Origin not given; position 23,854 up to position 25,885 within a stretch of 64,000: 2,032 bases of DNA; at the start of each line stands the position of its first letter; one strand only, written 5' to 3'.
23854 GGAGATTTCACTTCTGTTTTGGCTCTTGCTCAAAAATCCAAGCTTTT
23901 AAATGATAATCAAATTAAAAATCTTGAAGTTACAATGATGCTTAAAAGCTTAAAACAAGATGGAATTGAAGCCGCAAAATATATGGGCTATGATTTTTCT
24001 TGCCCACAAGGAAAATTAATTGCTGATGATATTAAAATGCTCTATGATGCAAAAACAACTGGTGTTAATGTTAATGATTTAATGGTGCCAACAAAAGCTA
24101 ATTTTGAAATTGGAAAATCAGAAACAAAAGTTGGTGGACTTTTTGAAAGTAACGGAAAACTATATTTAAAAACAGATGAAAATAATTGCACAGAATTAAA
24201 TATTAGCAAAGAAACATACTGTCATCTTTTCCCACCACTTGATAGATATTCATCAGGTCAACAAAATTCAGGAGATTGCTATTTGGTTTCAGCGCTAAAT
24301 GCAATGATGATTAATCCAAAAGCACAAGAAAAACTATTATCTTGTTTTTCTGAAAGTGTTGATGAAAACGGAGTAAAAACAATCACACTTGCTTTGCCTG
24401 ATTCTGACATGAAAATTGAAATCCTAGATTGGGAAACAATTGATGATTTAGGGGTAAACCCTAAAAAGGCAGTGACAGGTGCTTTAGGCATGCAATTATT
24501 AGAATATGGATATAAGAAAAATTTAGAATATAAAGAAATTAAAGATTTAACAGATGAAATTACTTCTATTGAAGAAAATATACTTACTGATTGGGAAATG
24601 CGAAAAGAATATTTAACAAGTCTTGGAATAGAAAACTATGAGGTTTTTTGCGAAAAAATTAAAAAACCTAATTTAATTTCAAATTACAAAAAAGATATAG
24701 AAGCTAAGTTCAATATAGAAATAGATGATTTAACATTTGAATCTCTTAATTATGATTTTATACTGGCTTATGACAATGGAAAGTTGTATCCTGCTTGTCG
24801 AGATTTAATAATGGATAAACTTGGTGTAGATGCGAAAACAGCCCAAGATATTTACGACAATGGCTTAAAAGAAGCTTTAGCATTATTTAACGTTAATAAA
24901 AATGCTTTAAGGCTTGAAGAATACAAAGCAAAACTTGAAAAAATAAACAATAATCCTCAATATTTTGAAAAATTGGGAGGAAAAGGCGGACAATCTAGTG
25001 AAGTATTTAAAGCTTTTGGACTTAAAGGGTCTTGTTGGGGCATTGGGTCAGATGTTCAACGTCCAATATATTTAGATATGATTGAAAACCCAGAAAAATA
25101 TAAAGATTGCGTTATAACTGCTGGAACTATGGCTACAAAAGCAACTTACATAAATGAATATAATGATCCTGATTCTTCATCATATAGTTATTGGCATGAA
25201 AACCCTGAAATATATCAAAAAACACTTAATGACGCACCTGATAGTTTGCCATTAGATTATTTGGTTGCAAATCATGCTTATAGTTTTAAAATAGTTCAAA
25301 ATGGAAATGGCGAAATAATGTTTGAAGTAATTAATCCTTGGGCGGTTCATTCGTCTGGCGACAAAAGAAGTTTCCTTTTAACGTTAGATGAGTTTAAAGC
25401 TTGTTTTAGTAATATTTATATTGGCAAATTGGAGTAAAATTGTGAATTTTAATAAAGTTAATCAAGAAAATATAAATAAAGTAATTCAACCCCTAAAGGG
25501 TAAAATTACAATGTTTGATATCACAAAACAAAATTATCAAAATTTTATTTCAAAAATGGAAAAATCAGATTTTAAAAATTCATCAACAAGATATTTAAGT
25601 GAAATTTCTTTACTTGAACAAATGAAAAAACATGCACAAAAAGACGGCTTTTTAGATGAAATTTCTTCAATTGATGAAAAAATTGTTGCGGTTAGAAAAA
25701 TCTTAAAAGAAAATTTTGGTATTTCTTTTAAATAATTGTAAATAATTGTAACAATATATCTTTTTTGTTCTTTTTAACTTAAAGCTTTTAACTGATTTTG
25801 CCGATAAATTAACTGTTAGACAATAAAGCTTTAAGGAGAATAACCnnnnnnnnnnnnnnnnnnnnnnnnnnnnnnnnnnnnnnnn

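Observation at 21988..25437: Calpain-like Cys/His/Asn protease module at the end of a 1149-aa bacterial protein with a glycine-zipper hydrophobic core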

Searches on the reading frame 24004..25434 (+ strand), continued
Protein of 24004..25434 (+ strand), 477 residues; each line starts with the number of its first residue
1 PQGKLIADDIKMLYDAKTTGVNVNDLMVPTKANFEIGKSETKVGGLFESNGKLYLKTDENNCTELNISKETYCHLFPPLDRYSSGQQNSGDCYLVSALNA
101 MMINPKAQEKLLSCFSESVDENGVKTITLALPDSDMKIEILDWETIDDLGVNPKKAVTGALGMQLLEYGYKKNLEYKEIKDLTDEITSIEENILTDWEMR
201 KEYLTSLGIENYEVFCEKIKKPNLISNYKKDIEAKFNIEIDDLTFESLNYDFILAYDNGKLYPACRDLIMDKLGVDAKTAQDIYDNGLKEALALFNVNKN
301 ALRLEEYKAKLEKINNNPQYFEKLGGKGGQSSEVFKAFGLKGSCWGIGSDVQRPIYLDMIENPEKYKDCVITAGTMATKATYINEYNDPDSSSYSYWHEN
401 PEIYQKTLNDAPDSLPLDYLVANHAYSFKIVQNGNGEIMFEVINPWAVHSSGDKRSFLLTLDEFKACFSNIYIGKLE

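Call 61: list_cluster_members(proteins=[P0141, P0157, P0058, P0002, P0017, P0020, P0023, P0158, P0159, P0006])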
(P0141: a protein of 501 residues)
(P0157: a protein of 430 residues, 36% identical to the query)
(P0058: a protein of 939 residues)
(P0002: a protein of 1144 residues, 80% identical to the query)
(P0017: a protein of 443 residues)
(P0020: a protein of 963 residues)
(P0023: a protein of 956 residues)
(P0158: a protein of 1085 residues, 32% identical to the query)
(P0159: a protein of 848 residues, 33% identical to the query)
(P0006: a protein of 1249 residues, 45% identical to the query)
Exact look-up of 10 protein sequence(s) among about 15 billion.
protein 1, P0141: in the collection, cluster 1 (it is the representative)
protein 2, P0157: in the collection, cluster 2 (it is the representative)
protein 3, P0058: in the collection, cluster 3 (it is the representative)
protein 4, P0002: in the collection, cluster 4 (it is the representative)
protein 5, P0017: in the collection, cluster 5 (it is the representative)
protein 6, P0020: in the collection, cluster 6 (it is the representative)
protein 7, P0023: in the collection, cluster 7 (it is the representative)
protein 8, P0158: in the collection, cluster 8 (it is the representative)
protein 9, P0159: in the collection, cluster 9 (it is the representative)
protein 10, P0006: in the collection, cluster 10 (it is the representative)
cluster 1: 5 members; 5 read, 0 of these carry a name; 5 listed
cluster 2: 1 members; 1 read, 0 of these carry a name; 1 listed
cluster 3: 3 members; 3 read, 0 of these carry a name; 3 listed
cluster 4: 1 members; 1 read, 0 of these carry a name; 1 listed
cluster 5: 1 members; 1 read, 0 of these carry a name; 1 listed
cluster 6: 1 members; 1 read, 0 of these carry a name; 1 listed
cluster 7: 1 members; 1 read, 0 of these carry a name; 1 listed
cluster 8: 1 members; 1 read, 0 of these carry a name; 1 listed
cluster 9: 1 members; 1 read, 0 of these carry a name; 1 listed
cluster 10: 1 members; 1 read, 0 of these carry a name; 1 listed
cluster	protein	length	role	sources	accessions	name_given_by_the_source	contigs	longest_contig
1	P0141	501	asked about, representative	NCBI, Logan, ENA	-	-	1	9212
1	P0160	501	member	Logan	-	-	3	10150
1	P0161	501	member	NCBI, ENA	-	-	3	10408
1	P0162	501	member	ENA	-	-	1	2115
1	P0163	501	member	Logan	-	-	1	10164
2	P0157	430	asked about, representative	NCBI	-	-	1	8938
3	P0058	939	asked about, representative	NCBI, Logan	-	-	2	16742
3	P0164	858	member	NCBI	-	-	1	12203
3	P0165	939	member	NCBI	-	-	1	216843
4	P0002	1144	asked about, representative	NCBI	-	-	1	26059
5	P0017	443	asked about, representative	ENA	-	-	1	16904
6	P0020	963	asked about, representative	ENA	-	-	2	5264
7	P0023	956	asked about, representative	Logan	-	-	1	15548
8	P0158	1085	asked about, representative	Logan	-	-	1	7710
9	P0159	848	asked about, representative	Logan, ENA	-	-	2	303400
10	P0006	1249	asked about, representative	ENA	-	-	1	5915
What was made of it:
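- Tried and rejected: None were available (call 61).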

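Call 62: find_encoding_contigs(protein=P0157, flank=6000, max_places=1)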
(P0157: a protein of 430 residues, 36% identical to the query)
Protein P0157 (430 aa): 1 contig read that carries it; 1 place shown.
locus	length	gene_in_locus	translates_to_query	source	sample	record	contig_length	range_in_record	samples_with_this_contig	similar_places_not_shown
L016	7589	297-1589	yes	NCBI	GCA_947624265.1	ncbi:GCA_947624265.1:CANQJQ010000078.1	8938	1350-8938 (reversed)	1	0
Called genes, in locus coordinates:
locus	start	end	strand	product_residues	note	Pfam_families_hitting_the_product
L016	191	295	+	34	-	-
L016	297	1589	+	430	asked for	-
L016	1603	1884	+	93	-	-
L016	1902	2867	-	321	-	PF01075:Glyco_transf_9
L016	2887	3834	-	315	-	PF00890:FAD_binding_2 (faint), PF01134:GIDA (faint), PF01266:DAO (faint), PF01946:Thi4 (faint), PF07992:Pyr_redox_2, PF12831:FAD_oxidored (weak), PF13738:Pyr_redox_3, PF00070:Pyr_redox, +1 more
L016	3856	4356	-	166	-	-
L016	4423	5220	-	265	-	PF01177:Asp_Glu_race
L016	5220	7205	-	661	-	PF11741:AMIN (faint), PF01520:Amidase_3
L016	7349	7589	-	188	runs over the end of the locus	PF00404:Dockerin_1 (faint), PF13499:EF-hand_7, PF00036:EF-hand_1 (faint), PF13405:EF-hand_6 (faint), PF13202:EF-hand_5 (weak)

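Call 63: find_encoding_contigs(protein=P0141, flank=6000, max_places=1)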
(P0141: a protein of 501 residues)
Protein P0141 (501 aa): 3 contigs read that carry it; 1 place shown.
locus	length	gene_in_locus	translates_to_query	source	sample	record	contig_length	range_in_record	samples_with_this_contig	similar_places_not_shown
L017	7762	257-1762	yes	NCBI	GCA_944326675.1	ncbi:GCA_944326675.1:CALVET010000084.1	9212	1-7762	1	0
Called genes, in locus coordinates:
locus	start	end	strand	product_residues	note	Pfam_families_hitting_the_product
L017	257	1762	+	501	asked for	-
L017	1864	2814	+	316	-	PF01073:3Beta_HSD, PF01370:Epimerase, PF02719:Polysacc_synt_2 (faint), PF04321:RmlD_sub_bind (weak), PF07993:NAD_binding_4 (faint), PF16363:GDP_Man_Dehyd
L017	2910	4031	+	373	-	-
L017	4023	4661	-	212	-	PF14566:PTPlike_phytase, PF22741:PTP-NADK, PF03162:Y_phosphatase2 (weak), PF13350:Y_phosphatase3 (weak), PF00782:DSPc, PF22784:PTP-SAK, PF22785:Tc-R-P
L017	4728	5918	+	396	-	PF14907:NTP_transf_5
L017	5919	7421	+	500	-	PF27840:ScmC (faint), PF07475:Hpr_kinase_C (faint)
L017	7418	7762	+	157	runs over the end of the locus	PF05402:PqqD (weak)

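Call 64: find_encoding_contigs(protein=P0058, flank=6000, max_places=1)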
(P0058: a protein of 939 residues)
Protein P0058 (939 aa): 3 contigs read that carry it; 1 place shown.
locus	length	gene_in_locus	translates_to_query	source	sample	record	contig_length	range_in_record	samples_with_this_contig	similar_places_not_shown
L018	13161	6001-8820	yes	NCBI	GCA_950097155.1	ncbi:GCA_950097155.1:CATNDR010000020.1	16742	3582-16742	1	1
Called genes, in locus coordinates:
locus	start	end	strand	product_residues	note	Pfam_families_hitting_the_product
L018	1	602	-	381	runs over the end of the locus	-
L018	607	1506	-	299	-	PF00902:TatC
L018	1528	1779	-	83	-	PF02416:TatA_B_E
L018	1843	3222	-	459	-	PF12801:Fer4_5, PF12801:Fer4_5, PF12838:Fer4_7 (weak), PF13187:Fer4_9 (weak), PF13237:Fer4_10 (weak), PF14697:Fer4_21 (weak), PF12838:Fer4_7, PF13187:Fer4_9 (weak), +8 more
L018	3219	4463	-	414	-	PF00248:Aldo_ket_red, PF13237:Fer4_10 (faint), PF13183:Fer4_8 (weak), PF12838:Fer4_7 (weak), PF13187:Fer4_9 (faint)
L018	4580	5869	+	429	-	PF00709:Adenylsucc_synt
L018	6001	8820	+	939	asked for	-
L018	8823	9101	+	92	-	-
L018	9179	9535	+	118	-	PF12836:HHH_3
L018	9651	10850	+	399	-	-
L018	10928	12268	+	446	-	PF03951:Gln-synt_N, PF00120:Gln-synt_C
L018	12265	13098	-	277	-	PF05394:AvrB_AvrC (weak)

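Call 65: find_encoding_contigs(protein=P0017, flank=6000, max_places=1)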
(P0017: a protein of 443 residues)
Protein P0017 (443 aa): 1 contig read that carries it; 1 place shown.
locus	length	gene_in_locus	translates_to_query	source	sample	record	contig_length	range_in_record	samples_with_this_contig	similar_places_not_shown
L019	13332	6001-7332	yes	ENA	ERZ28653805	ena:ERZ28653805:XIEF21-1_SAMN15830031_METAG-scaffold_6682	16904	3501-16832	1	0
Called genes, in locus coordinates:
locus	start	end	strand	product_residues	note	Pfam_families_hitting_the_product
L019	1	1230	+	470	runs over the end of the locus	PF00004:AAA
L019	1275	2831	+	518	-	PF00133:tRNA-synt_1, PF01406:tRNA-synt_1e (weak), PF01921:tRNA-synt_1f (faint), PF09334:tRNA-synt_1g, PF00133:tRNA-synt_1, PF01406:tRNA-synt_1e (weak), PF08264:Anticodon_1 (weak), PF19303:Anticodon_3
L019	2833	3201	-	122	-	-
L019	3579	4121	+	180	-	-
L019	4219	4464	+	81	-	-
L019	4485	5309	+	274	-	PF01048:PNP_UDP_1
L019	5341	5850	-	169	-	PF00210:Ferritin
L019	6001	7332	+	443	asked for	-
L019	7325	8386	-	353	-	PF03741:TerC, PF04332:DUF475, PF03741:TerC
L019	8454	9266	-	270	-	PF01435:Peptidase_M48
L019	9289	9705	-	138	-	-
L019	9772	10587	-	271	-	PF01261:AP_endonuc_2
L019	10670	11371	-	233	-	PF00072:Response_reg, PF00196:GerE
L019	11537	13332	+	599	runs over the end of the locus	PF05496:RuvB_N (faint), PF13177:DNA_pol3_delta2, PF13401:AAA_22, PF00004:AAA, PF22608:DNAX_ATPase_lid (weak), PF12169:DNA_pol3_gamma3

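Call 66: find_encoding_contigs(protein=P0023, flank=6000, max_places=1)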
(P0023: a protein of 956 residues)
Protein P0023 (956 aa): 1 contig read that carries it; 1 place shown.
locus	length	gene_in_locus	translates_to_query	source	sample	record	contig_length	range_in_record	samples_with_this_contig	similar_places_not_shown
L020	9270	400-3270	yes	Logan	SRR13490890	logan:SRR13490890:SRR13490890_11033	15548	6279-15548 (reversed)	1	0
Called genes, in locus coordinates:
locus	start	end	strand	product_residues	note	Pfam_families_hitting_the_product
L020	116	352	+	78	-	-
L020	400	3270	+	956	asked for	-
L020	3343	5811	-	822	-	PF00005:ABC_tran (faint), PF02463:SMC_N (faint), PF06745:ATPase (faint), PF13191:AAA_16 (faint), PF13555:AAA_29 (faint), PF20703:nSTAND1 (faint), PF13304:AAA_21 (faint), PF17755:UvrA_DNA-bind, +2 more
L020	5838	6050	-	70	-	PF13560:HTH_31, PF12844:HTH_19, PF01381:HTH_3, PF13443:HTH_26 (faint)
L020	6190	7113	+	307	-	PF14305:ATPgrasp_TupA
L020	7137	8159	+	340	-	PF04055:Radical_SAM, PF13353:Fer4_12 (weak)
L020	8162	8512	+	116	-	-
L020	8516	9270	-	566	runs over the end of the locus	PF07883:Cupin_2 (faint)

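Call 82: search_protein_families(library=pfam, proteins=[L016:1603-1884:+, L018:8823-9101:+], max_evalue=1)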
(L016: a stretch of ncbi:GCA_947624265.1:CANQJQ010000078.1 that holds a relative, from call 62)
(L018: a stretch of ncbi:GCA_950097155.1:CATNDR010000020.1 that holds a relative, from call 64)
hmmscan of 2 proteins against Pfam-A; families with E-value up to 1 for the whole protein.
L016:1603-1884:+ (93 aa): 5 families
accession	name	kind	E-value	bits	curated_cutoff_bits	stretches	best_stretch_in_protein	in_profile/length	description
PF03770.22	IPK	-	0.0055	17.1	22.2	1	22-89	65-123/190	Inositol polyphosphate kinase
PF09060.15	L27_N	-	0.034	14.6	25.4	0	35-48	32-45/48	L27_N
PF18052.6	Rx_N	-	0.039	14.5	27.7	0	17-46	26-55/93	Rx N-terminal domain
PF17675.6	APG6_N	-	0.056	14.3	45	1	16-81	16-83/132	Apg6 coiled-coil region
PF13864.11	Enkurin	-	0.23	12.4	23.6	1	17-87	26-91/92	Calmodulin-binding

L018:8823-9101:+ (92 aa): 0 families

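Call 86: search_dna_similar(query=window:24004-25434:+, collection=phages, mode=protein, max_evalue=0.001, max_rows=10)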
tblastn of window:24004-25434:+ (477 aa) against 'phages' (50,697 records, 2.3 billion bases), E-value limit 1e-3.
No match.

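Call 87: search_dna_similar(query=window:24004-25434:+, collection=plasmids, mode=protein, max_evalue=0.001, max_rows=10)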
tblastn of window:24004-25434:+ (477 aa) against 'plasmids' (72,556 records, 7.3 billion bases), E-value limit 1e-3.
No match.

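Call 88: search_protein_families(library=pfam, proteins=[L018:6001-8820:+], max_evalue=0.05)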
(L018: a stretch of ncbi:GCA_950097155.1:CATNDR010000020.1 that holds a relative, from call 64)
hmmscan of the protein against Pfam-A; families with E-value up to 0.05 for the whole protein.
L018:6001-8820:+ (939 aa): 1 family
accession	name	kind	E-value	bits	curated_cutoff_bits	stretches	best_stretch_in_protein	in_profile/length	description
PF00648.27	Peptidase_C2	-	0.0018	17.9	23.8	0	686-720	45-79/297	Calpain family cysteine protease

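Call 98: find_related_loci(query=A5, collection=viral_contigs, flank=5000)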
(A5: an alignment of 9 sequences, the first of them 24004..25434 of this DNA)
Query A5 (477 aa) in viral_contigs; peptide patterns used: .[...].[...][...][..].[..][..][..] (x = any residue, [..] = any of these).
19 stretches matched a pattern, but none encodes a relative of the query by tblastn (E <= 1e-3).
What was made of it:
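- Tried and rejected: Phage genomes, plasmids and IMG/VR held no relatives, so a mobile-element origin is not supported (calls 86, 87, 98).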

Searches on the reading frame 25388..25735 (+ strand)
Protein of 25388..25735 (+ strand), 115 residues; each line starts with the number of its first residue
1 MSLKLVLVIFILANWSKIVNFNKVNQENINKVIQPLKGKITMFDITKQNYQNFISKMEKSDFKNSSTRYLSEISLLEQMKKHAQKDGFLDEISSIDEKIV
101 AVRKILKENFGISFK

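Call 4: search_protein_families(library=pfam, proteins=[window:25388-25735:+], max_evalue=0.1)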
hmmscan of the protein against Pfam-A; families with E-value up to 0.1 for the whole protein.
window:25388-25735:+ (115 aa): 1 family
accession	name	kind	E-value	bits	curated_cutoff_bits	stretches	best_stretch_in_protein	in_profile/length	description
PF14659.12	Phage_int_SAM_3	-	0.03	15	22.6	1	25-57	25-57/58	Phage integrase, N-terminal SAM-like domain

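Call 82: search_protein_families(library=pfam, proteins=[window:25388-25735:+], max_evalue=1)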
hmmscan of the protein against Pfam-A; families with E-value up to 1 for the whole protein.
window:25388-25735:+ (115 aa): 3 families
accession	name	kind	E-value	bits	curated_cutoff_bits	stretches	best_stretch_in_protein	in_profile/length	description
PF14659.12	Phage_int_SAM_3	-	0.03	15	22.6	1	25-57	25-57/58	Phage integrase, N-terminal SAM-like domain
PF21486.3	NUP120_helical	-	0.11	13.2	27.7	1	22-72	28-76/129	Nucleoporin NUP120, helical domain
PF19754.4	DUF6241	-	0.3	11.7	27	1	17-65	13-58/90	Family of unknown function (DUF6241)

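Call 95: search_protein_families(library=padloc, proteins=[window:25442-25735:+], max_evalue=0.01)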
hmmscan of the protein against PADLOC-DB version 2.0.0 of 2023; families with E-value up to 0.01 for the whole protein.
window:25442-25735:+ (97 aa): 1 family
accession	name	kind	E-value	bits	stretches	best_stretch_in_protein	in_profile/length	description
PDLC03775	RT_UG36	-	0.0014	15.6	1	18-82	489-545/557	DRT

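Call 96: search_protein_families(library=ncbifam, proteins=[window:25442-25735:+], max_evalue=0.01)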
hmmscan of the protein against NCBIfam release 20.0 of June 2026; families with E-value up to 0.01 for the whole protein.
window:25442-25735:+ (97 aa): 1 family
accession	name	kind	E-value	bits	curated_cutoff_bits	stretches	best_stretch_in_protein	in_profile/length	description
NF007280.0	PRK09739.1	equivalog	0.0087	15.7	162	1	9-64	24-80/199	NAD(P)H oxidoreductase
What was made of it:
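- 25442..25735 (+): Partner gene, 97 aa. GTG start 4 nt after the effector stop, GGAG at 25431-25434. Motif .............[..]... Candidate immunity protein or inhibitor. No known family (calls 82, 95, 96).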
